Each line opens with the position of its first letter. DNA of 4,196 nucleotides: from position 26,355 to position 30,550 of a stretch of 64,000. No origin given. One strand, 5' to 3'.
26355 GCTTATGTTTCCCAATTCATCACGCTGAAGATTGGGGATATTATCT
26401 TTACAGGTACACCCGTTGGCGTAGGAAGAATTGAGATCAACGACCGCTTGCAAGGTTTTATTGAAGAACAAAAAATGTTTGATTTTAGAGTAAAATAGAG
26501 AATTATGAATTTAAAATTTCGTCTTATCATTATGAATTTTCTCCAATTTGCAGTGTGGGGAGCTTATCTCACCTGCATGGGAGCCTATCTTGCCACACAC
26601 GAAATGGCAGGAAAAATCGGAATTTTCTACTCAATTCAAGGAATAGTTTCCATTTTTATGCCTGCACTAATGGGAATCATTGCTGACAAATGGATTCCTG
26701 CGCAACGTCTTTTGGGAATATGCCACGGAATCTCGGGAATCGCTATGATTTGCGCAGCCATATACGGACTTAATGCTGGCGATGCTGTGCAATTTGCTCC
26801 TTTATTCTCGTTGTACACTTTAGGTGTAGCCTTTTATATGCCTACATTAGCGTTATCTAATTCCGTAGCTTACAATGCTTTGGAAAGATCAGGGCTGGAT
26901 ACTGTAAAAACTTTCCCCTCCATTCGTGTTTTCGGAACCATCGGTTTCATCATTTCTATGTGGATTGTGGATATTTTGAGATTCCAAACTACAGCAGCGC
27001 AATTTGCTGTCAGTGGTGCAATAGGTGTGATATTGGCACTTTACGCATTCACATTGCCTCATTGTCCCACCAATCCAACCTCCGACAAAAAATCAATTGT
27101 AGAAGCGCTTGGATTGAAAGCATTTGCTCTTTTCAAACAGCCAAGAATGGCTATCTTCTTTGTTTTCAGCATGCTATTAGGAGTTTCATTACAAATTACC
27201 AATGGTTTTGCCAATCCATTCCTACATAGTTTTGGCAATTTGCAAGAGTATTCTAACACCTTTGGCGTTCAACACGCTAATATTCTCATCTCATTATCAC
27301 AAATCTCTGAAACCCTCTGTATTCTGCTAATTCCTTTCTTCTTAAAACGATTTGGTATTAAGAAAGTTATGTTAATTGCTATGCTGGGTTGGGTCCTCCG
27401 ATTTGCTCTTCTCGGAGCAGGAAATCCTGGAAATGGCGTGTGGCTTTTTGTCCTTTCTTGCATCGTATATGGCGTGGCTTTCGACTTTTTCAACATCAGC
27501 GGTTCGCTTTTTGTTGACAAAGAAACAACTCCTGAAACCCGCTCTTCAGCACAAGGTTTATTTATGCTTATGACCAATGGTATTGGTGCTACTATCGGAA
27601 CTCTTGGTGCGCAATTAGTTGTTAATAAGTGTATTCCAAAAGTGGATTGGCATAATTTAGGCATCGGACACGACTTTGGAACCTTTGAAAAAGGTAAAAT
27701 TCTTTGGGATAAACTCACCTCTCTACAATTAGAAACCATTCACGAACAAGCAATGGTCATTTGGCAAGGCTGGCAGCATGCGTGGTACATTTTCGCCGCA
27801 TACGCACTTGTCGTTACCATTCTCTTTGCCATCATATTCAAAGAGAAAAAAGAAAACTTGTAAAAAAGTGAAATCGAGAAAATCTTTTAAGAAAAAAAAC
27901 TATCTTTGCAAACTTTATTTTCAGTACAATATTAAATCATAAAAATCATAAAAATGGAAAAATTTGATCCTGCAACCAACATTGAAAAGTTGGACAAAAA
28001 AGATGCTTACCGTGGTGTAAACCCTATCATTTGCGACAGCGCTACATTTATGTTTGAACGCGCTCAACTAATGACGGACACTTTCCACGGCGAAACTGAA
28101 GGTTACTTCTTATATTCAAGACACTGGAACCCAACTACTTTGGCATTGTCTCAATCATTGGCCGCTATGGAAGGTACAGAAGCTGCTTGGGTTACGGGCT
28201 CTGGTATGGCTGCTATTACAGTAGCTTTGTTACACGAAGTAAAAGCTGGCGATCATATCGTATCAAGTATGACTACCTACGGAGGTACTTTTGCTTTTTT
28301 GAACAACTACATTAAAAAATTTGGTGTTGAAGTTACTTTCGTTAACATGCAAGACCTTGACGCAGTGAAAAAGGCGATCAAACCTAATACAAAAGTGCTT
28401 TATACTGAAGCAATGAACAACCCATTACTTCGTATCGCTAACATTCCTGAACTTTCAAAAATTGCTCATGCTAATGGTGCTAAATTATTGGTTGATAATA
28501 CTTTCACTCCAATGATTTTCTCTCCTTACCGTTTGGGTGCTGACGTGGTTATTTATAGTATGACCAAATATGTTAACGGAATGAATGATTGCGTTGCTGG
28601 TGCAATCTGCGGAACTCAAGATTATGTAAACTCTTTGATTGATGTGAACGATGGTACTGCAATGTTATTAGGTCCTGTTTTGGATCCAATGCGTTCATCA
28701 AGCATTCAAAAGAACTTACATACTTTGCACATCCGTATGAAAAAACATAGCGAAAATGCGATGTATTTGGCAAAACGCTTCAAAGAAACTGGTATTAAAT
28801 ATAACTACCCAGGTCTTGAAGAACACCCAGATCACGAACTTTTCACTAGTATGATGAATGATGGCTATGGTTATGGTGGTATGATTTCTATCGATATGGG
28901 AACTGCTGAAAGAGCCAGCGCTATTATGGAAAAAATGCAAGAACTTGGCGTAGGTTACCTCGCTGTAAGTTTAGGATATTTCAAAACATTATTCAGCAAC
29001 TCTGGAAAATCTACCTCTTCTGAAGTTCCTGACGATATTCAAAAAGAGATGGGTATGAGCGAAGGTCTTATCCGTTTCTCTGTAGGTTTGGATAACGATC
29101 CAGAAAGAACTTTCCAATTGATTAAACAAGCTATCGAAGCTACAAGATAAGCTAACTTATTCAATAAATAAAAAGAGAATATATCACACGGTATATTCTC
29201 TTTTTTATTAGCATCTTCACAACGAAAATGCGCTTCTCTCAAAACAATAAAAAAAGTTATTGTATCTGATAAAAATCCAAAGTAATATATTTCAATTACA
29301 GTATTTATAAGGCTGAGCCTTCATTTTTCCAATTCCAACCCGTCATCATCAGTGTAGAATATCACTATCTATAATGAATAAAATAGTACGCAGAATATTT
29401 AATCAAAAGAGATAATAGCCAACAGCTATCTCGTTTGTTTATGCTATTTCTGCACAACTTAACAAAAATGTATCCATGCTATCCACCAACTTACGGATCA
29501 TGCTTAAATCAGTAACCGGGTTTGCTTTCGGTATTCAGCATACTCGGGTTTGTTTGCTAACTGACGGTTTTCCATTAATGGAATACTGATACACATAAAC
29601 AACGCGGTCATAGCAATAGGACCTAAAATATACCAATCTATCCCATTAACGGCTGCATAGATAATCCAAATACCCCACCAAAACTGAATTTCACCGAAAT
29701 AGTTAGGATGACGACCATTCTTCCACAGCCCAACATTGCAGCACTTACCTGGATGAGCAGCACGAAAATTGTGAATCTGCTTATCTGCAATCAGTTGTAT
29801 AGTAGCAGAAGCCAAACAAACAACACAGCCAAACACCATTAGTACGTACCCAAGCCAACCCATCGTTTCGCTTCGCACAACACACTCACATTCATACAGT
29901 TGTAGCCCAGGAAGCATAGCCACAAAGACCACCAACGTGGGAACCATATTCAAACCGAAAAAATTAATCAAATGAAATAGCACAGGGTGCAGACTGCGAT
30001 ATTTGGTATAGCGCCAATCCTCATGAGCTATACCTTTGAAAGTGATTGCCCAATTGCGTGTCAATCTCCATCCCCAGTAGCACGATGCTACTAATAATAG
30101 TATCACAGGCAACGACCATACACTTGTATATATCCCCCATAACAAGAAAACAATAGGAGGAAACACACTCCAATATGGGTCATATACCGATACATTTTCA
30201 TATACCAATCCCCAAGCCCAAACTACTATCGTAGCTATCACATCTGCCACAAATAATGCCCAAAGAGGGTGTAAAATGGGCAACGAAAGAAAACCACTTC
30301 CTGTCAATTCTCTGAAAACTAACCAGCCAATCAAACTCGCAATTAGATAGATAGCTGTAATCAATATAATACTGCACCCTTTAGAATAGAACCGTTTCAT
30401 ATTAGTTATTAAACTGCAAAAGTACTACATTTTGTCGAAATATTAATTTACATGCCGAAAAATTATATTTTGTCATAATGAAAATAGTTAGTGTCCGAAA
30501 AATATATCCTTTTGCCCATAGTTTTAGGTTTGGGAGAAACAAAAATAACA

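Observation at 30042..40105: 9-kb compositionally foreign island bracketed by 541/542-nt direct repeats that duplicate the 5' part of a DUF1295 gene, with no recombinase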

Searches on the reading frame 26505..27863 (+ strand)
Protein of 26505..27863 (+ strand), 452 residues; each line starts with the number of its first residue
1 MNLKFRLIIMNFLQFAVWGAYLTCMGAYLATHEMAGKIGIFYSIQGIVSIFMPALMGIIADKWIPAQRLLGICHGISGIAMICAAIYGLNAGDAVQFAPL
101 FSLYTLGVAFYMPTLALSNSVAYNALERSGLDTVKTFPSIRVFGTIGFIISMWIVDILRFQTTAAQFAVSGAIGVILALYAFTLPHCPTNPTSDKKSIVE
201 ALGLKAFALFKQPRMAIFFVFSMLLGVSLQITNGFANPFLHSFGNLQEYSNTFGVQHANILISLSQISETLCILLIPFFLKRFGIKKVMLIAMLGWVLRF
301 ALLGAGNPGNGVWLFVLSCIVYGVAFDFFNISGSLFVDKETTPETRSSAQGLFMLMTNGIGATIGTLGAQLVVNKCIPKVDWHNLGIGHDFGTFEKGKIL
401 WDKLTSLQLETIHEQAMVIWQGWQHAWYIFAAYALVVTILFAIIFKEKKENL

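Call 7: search_protein_families(library=pfam, proteins=[window:26505-27863:+], max_evalue=0.01)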
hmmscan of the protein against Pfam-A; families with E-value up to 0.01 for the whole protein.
window:26505-27863:+ (452 aa): 3 families
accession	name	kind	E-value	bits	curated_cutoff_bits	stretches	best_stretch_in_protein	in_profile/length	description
PF03825.22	Nuc_H_symport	-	2.8e-116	389.3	25.9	1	1-373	1-362/400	Nucleoside H+ symporter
PF12832.13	MFS_1_like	-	1e-29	104.2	25.2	1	6-367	3-356/373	MFS_1 like family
PF07690.21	MFS_1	-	1.1e-17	64.4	33.4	2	143-366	133-347/347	Major Facilitator Superfamily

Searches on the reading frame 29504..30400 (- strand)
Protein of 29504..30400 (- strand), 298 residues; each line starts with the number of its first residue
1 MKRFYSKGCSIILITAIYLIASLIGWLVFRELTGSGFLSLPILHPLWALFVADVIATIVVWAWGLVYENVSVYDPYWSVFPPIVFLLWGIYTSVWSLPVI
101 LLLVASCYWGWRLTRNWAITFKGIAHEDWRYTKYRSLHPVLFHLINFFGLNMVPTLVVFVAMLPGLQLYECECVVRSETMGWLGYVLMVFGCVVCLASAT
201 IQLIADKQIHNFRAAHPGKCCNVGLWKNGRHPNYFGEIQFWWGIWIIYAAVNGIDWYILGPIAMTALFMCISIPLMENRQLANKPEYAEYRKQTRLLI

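Call 6: search_protein_families(library=pfam, proteins=[window:29504-30400:-], max_evalue=0.01)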
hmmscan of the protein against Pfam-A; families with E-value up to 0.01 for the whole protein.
window:29504-30400:- (298 aa): 2 families
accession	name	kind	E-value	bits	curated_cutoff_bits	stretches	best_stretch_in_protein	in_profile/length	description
PF06966.17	DUF1295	-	1.6e-37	129.7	20.4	1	60-294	1-235/235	Protein of unknown function (DUF1295)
PF02544.21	Steroid_dh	-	0.0052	17.2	22.6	0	181-292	35-143/150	3-oxo-5-alpha-steroid 4-dehydrogenase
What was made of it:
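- Checked: The left copy is the 5' part of the intact 298-aa DUF1295 gene (29504-30400, minus strand; Pfam E = 1.6e-37, call 6).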

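Call 8: find_encoding_contigs(protein=window:29504-30400:-, flank=10000, max_places=10)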
Protein window:29504-30400:- (298 aa): no gene with exactly this product is on record in the collection.

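Call 10: find_related_loci(query=window:29504-30400:-, collection=genome_contigs, flank=10000)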
Query window:29504-30400:- (298 aa) in genome_contigs; peptide patterns used: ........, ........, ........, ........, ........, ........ (x = any residue, [..] = any of these).
123 stretches matched a pattern; 101 encode a relative of the query (tblastn E <= 1e-3); the best 80 are kept; 80 distinct loci.
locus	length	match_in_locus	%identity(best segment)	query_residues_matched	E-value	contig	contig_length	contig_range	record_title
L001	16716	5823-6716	99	1-298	0e+0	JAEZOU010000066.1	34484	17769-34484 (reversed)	MAG: Bacteroidetes bacterium isolate OH_CFB_204 k127_1946181, whole genome shotgun sequence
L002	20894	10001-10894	90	1-298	0e+0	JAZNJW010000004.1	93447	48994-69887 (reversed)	MAG: Paludibacteraceae bacterium isolate T1900044679_TS20190145.MAGScoT_cleanbin_000005 SGB_1660_k141_694993, whole geno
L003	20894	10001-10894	89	1-298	0e+0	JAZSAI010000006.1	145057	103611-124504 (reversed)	MAG: Paludibacteraceae bacterium isolate T1900044938_TS20190404.MAGScoT_cleanbin_000007 SGB_3450_k141_2427175, whole gen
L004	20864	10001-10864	78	1-298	3e-151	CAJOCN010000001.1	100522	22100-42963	Paludibacteraceae bacterium isolate Sheep_1_mag_28 genome assembly, contig: scaffold_165, whole genome shotgun sequence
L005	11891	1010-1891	76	1-298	1e-149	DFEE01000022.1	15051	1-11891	MAG TPA_asm: Bacteroidales bacterium UBA3810 UBA3810_contig_23114, whole genome shotgun sequence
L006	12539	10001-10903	76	1-298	9e-149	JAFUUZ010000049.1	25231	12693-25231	MAG: Paludibacteraceae bacterium isolate RGIG4850 Roe_deer_Rumen-1__c13740, whole genome shotgun sequence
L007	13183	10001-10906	74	1-298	3e-147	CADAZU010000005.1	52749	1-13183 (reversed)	MAG: uncultured Bacteroidales bacterium isolate RUG13776 genome assembly, contig: RUG13776_asm_5, whole genome shotgun s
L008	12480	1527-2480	70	1-298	4e-147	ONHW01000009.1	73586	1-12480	uncultured Bacteroidales bacterium isolate RUG324 genome assembly, contig: scaffold_152, whole genome shotgun sequence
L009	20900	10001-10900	75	1-298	3e-146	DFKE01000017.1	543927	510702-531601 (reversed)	MAG TPA_asm: Bacteroidales bacterium UBA3653 UBA3653_contig_88, whole genome shotgun sequence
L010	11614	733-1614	74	1-298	1e-145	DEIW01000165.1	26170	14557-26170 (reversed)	MAG TPA_asm: Bacteroidales bacterium UBA2764 UBA2764_contig_1417, whole genome shotgun sequence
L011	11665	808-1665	74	1-298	2e-145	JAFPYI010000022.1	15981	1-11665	MAG: Paludibacteraceae bacterium isolate RGIG1586 Goat_Abomasum.Co__c1096310, whole genome shotgun sequence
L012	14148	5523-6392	73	1-298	9e-145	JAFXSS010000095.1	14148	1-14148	MAG: Paludibacteraceae bacterium isolate RGIG6711 Sheep_Rumen-2__c971790, whole genome shotgun sequence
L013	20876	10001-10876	76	1-298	6e-145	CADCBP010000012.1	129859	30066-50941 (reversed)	MAG: uncultured Bacteroidales bacterium isolate RUG14494 genome assembly, contig: RUG14494_asm_12, whole genome shotgun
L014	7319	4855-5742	73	1-298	4e-145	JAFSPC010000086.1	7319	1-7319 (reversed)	MAG: Paludibacteraceae bacterium isolate RGIG3345 Goat_Reticulum-6__c338845, whole genome shotgun sequence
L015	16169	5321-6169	73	1-298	2e-143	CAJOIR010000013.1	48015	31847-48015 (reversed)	Paludibacteraceae bacterium isolate Red_deer_4_mag_39 genome assembly, contig: scaffold_864, whole genome shotgun sequen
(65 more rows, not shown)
